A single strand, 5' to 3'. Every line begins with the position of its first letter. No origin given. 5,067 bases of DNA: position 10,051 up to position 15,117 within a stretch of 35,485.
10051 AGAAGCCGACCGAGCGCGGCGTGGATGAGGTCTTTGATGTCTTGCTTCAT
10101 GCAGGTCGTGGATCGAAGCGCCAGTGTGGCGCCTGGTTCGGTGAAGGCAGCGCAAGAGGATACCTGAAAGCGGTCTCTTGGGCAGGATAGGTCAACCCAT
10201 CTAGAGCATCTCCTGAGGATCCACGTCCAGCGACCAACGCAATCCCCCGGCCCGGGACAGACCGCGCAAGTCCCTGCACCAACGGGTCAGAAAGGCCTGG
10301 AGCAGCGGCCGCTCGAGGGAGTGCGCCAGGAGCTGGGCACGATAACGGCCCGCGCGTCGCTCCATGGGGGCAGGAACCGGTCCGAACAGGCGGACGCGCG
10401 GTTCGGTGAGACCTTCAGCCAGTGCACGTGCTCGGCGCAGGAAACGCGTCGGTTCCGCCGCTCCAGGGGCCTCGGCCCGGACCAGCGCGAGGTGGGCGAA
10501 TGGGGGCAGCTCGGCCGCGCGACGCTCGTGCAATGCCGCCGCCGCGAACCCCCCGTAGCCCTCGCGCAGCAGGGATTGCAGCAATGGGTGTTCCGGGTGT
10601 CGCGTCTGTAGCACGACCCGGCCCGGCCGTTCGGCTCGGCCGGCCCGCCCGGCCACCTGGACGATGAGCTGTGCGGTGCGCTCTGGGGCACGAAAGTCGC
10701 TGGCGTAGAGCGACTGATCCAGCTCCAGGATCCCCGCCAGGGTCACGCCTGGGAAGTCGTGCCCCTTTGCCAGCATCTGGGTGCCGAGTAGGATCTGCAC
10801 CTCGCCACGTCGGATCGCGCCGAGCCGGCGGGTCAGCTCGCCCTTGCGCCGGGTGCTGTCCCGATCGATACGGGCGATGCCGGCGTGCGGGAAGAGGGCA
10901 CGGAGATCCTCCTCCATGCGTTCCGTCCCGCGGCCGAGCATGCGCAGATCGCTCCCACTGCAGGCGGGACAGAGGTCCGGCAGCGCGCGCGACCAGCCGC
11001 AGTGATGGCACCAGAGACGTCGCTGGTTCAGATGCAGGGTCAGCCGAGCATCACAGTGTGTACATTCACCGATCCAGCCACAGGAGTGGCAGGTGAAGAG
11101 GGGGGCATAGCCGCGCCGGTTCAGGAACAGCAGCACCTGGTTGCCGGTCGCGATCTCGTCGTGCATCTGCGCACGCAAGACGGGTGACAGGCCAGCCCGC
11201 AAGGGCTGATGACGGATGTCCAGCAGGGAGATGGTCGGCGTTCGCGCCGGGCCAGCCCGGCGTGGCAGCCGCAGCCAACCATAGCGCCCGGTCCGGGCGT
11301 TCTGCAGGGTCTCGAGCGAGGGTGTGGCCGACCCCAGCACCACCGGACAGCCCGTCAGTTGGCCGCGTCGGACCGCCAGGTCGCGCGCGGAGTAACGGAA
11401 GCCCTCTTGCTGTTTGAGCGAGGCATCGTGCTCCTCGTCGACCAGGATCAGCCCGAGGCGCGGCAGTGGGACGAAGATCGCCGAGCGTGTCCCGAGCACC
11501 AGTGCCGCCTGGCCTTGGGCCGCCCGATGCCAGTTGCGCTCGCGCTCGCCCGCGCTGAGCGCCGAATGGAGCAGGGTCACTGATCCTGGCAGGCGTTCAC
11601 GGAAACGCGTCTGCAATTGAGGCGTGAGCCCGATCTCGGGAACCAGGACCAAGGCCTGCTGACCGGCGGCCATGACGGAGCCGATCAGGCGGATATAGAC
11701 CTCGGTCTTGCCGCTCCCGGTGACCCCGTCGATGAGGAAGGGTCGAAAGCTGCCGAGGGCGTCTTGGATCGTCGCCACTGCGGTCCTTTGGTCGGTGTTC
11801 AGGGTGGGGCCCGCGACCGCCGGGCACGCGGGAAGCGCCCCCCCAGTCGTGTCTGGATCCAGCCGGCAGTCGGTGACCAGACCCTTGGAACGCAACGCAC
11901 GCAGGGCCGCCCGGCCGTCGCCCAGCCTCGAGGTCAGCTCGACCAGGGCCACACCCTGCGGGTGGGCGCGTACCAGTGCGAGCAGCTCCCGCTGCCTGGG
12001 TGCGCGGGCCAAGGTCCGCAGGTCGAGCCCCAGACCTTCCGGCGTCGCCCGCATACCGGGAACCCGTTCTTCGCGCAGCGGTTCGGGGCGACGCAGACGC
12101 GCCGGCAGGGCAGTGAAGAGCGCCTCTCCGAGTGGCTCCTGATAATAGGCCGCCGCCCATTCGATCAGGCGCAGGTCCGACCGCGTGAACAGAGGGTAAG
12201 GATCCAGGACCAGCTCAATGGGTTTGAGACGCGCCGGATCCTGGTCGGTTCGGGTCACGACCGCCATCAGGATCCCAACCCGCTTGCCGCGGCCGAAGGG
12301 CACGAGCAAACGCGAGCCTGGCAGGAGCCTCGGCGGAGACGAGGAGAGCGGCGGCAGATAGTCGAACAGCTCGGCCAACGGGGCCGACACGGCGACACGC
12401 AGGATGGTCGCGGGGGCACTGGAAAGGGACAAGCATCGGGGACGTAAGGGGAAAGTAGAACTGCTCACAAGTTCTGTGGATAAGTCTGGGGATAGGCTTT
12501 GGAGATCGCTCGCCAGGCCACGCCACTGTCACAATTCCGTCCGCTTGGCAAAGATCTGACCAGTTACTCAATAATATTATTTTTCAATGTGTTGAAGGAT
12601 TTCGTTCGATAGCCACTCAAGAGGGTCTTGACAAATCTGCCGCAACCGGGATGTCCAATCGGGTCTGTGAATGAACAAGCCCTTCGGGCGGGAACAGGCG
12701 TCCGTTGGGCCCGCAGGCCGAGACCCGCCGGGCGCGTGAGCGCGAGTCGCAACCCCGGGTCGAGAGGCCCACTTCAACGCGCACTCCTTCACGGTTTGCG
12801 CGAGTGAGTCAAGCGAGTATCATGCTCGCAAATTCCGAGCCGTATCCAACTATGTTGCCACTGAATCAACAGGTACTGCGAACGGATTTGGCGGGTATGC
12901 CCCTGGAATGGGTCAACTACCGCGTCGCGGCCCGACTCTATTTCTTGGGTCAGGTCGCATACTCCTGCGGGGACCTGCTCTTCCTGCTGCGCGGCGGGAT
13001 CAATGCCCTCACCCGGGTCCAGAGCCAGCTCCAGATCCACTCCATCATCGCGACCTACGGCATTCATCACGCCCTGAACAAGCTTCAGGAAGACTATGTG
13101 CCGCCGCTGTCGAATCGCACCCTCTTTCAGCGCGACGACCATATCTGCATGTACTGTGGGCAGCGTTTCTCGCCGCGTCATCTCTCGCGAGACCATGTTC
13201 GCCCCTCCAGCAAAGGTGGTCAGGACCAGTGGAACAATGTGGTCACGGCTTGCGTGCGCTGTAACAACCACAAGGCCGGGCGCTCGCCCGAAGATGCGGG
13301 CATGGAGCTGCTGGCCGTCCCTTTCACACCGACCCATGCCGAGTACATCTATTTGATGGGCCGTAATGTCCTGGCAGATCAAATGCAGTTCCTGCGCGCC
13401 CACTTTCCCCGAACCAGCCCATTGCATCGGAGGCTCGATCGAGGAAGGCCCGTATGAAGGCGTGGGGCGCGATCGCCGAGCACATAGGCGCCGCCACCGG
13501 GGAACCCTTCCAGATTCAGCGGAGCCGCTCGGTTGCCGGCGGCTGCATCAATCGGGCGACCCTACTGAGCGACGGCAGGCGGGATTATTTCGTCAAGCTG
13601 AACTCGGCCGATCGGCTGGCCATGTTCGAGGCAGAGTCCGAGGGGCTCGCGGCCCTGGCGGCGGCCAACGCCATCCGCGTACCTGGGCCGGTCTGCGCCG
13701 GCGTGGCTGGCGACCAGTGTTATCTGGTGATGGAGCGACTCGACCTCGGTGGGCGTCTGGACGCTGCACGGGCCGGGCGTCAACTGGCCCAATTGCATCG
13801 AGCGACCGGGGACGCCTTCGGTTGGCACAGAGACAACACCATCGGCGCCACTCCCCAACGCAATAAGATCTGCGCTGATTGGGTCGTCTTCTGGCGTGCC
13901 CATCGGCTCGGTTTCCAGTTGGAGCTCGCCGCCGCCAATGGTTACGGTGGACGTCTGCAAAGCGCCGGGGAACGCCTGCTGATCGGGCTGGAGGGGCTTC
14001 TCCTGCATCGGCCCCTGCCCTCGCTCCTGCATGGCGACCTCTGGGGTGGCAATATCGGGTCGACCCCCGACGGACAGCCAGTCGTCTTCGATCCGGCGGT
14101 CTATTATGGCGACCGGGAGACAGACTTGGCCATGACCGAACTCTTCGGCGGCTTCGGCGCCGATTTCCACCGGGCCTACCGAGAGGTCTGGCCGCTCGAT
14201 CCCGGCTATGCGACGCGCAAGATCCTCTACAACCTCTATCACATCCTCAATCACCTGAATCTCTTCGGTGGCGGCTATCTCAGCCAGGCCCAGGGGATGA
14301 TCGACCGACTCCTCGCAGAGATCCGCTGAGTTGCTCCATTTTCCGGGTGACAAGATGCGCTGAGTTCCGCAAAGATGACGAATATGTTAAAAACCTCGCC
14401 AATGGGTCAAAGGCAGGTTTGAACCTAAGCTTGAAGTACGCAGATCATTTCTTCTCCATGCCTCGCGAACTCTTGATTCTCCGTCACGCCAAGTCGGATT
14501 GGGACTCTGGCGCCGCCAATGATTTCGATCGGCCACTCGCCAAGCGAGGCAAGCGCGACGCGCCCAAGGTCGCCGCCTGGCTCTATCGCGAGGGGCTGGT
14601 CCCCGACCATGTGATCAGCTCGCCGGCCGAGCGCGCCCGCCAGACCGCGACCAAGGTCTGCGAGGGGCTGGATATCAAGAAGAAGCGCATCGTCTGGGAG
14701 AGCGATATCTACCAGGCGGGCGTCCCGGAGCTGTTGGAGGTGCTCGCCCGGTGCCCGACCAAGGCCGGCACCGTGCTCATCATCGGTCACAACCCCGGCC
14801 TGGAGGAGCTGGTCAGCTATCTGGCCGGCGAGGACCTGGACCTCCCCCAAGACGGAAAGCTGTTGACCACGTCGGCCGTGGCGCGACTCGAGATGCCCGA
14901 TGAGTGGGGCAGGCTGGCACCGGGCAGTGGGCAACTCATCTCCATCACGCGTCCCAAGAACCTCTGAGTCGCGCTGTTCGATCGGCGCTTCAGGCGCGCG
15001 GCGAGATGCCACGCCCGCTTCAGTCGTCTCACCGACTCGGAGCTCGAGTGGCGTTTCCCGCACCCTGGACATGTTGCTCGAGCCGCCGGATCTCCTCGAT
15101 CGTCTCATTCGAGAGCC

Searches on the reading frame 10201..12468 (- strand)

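Call 22: search_protein_families(library=pfam, proteins=[window:10201-12468:-])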
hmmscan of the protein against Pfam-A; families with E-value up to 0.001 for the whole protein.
window:10201-12468:- (755 aa): 7 families
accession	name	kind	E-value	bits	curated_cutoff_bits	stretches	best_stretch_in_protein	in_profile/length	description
PF17764.6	PriA_3primeBD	-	3.9e-24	84.8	22.7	1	24-122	1-96/96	3'DNA-binding domain (3'BD)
PF18074.6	PriA_C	-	3.7e-20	73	26.9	1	656-751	1-95/95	Primosomal protein N C-terminal domain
PF00270.35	DEAD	-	1.9e-15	57.4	26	1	226-390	3-166/167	DEAD/DEAH box helicase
PF04851.21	ResIII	-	4e-12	46.8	22.5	1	223-352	4-140/164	Type III restriction enzyme, res subunit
PF18319.7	Zn_ribbon_PriA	-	1.2e-09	38.4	26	1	469-494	1-26/27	PriA DNA helicase Cys-rich region (CRR) domain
PF00271.37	Helicase_C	-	2.8e-09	37.6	23.5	1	537-612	46-109/110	Helicase conserved C-terminal domain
PF21213.3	PriA-like_WH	-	0.00013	22.4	27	1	141-199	7-62/63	Primosomal protein N'-like, winged helix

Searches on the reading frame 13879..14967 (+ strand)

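Call 23: search_protein_families(library=pfam, proteins=[window:13879-14967:+])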
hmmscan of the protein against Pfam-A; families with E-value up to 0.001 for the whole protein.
window:13879-14967:+ (362 aa): 1 family
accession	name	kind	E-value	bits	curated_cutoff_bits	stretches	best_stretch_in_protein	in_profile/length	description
PF00300.27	His_Phos_1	-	1.4e-10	41.6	21.7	1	198-267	1-70/194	Histidine phosphatase superfamily (branch 1)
